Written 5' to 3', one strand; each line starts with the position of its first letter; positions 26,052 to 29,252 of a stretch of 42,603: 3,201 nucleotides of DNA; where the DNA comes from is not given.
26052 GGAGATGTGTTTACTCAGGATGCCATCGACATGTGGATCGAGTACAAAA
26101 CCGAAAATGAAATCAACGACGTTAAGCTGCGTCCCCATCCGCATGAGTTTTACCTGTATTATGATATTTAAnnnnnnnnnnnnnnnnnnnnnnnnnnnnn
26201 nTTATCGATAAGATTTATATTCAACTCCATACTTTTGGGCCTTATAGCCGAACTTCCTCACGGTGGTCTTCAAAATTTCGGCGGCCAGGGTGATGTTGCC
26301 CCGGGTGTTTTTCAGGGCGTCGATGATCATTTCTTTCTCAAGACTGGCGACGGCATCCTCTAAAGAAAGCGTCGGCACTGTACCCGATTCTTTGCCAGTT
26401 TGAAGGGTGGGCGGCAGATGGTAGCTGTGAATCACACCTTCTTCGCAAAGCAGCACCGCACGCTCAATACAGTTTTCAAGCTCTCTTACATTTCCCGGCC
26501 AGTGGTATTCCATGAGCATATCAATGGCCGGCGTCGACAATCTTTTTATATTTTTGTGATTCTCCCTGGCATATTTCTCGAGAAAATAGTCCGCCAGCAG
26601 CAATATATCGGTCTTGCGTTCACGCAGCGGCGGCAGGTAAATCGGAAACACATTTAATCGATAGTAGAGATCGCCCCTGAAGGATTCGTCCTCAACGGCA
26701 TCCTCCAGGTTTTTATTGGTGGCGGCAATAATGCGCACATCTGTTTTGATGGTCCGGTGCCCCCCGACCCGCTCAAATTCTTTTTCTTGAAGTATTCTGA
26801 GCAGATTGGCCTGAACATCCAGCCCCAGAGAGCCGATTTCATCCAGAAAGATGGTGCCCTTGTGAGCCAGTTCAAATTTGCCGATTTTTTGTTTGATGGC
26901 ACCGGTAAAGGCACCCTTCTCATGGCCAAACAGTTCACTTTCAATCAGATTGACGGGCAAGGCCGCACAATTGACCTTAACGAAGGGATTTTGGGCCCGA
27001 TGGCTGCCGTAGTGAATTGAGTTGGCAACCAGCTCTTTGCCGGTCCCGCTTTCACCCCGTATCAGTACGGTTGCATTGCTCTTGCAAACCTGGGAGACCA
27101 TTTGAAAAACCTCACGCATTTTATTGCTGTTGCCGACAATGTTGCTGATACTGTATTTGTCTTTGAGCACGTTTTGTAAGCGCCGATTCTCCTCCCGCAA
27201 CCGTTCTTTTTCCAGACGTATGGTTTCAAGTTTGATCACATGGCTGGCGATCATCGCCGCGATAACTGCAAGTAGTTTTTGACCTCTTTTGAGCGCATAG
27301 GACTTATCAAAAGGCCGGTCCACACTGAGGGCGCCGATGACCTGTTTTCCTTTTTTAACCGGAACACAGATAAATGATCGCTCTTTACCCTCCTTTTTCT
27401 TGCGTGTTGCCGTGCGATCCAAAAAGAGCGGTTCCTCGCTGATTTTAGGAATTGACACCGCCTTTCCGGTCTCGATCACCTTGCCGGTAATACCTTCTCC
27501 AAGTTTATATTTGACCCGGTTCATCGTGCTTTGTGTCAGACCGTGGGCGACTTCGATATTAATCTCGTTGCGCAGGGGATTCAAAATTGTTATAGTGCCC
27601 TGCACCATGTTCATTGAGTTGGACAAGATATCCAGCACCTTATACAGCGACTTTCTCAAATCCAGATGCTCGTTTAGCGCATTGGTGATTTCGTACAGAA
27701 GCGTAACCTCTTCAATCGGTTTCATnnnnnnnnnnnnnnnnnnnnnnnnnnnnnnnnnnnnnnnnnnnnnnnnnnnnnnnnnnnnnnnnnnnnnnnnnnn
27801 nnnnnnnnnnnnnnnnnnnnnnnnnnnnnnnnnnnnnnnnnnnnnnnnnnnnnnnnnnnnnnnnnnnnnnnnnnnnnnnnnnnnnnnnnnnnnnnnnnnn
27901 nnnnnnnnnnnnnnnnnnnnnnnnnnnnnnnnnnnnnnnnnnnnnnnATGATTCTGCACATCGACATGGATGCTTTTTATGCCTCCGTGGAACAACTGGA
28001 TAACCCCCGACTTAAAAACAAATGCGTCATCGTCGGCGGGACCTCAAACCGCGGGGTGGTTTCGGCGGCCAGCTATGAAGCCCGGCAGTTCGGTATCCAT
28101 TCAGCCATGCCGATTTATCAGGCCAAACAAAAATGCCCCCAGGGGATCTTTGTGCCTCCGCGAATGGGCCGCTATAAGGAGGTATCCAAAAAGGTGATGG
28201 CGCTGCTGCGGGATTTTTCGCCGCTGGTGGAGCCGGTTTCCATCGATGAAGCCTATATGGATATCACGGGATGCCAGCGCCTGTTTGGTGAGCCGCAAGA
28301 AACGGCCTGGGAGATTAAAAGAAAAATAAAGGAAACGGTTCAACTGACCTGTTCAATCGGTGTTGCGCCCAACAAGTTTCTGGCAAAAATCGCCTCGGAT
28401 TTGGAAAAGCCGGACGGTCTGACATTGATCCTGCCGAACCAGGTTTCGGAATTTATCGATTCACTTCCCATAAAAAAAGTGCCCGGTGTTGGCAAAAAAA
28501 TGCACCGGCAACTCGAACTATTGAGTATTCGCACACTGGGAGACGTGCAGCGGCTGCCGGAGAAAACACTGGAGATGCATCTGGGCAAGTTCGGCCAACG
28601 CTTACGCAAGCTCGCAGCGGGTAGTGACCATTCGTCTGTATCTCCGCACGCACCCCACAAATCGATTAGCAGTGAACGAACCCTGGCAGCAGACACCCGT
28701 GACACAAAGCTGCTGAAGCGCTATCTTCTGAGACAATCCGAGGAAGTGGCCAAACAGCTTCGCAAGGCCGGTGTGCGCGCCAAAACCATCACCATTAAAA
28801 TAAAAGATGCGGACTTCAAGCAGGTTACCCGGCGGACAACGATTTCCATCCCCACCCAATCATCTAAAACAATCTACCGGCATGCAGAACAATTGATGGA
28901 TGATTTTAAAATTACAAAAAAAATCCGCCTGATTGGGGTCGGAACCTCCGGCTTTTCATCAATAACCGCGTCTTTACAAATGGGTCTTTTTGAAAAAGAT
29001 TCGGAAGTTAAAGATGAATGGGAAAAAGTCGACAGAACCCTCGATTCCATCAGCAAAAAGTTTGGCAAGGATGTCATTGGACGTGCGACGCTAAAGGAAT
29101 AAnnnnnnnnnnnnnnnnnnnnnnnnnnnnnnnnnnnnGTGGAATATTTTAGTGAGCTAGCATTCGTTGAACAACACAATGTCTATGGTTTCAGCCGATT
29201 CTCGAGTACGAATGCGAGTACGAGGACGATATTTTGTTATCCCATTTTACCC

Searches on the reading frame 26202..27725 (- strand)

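Call 25: search_protein_families(library=pfam, proteins=[window:26202-27725:-], max_evalue=0.00001)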
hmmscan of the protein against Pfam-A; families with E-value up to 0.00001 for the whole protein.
window:26202-27725:- (507 aa): 7 families
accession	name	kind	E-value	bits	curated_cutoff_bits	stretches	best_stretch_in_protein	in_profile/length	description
PF00158.32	Sigma54_activat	-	1.6e-73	246.3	20.2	1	196-362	1-167/168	Sigma-54 interaction domain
PF25601.1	AAA_lid_14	-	6.6e-31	106.4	27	1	368-448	1-81/87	AAA+ ATPase lid domain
PF14532.12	Sigma54_activ_2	-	1.7e-18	67.7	25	1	197-367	1-138/138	Sigma-54 interaction domain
PF01590.32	GAF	-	5.5e-10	40.3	22.4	1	22-161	1-131/133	GAF domain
PF02954.25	HTH_8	-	3.6e-08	33.4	22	1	460-499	3-42/42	Bacterial regulatory protein, Fis family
PF07728.20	AAA_5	-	5.7e-07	30.1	22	1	220-340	2-125/139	AAA domain (dynein-related subfamily)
PF13185.12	GAF_2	-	1.9e-06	28.6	28.6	1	29-141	10-114/136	GAF domain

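Call 64: search_protein_families(library=ncbifam, proteins=[window:26202-27725:-], max_evalue=1e-8)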
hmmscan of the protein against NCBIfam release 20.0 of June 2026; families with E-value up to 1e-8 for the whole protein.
window:26202-27725:- (507 aa): 25 families
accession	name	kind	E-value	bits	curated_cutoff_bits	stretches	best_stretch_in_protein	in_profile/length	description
TIGR01817.1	nifA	equivalog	6.5e-156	520.2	528.85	1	7-451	4-450/534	nif-specific transcriptional activator NifA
NF008469.0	PRK11361.1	equivalog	3e-118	395.5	714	1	171-502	120-457/461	acetoacetate metabolism transcriptional regulator AtoC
NF041552.1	TF_PrdR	equivalog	4.1e-115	385.3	795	1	168-499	243-576/577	sigma-54 dependent transcriptional regulator PrdR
NF003451.0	PRK05022.1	equivalog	9.1e-115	384.3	476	1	9-500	8-509/512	nitric oxide reductase transcriptional regulator NorR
TIGR02915.1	PEP_resp_reg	equivalog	2.3e-108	362.9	502.6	1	172-488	118-431/445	PEP-CTERM-box response regulator transcription factor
NF011958.0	PRK15429.1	equivalog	7.2e-106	355.4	830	1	7-478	187-660/692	formate hydrogenlyase transcriptional activator FlhA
NF050807.1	TransRegFlbDCaul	equivalog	4e-102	342.4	750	1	194-500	118-439/454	sigma-54-dependent transcriptional regulator FlbD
NF038308.1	RNA_repair_RtcR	equivalog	7.1e-102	341.9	650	1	165-477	149-489/530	RNA repair transcriptional activator RtcR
TIGR01818.1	ntrC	equivalog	7.1e-102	341.6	558.6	1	177-471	115-411/463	nitrogen regulation protein NR(I)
NF041906.1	V4R_TF_MobR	exception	3.9e-96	322.7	999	1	165-499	204-544/544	phenol degradation transcriptional regulator MobR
TIGR02974.1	phageshock_pspF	equivalog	1.4e-90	304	443.55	1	196-437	1-245/336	phage shock protein operon transcriptional activator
NF007689.0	PRK10365.1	equivalog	1.5e-89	300.9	760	1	194-489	139-432/441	sigma-54-dependent response regulator transcription factor ZraR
NF049963.1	RespRegFlgRCampy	domain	9.7e-88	294.9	750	1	177-500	116-428/429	fla regulon two-component system response regulator FlgR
TIGR02329.1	propionate_PrpR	equivalog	1e-86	291.7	499.2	1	182-485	200-513/526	propionate catabolism operon regulatory protein PrpR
NF041946.1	LuxO_transreg_Vib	equivalog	1.5e-86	291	800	1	178-479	114-418/463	quorum-sensing sigma-54 dependent transcriptional regulator LuxO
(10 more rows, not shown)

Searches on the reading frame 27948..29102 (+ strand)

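Call 25: search_protein_families(library=pfam, proteins=[window:27948-29102:+], max_evalue=0.00001)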
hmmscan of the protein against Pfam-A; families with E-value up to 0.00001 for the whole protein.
window:27948-29102:+ (384 aa): 3 families
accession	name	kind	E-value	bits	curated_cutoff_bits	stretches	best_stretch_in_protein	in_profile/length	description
PF00817.25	IMS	-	1.3e-58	197.6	23.2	1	5-151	1-148/148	impB/mucB/samB family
PF11799.13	IMS_C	-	1.6e-28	99.7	20.7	1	237-344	1-106/109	impB/mucB/samB family C-terminal domain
PF21999.2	IMS_HHH_1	-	4e-08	34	27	1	177-227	2-53/53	DNA polymerase-iota, thumb domain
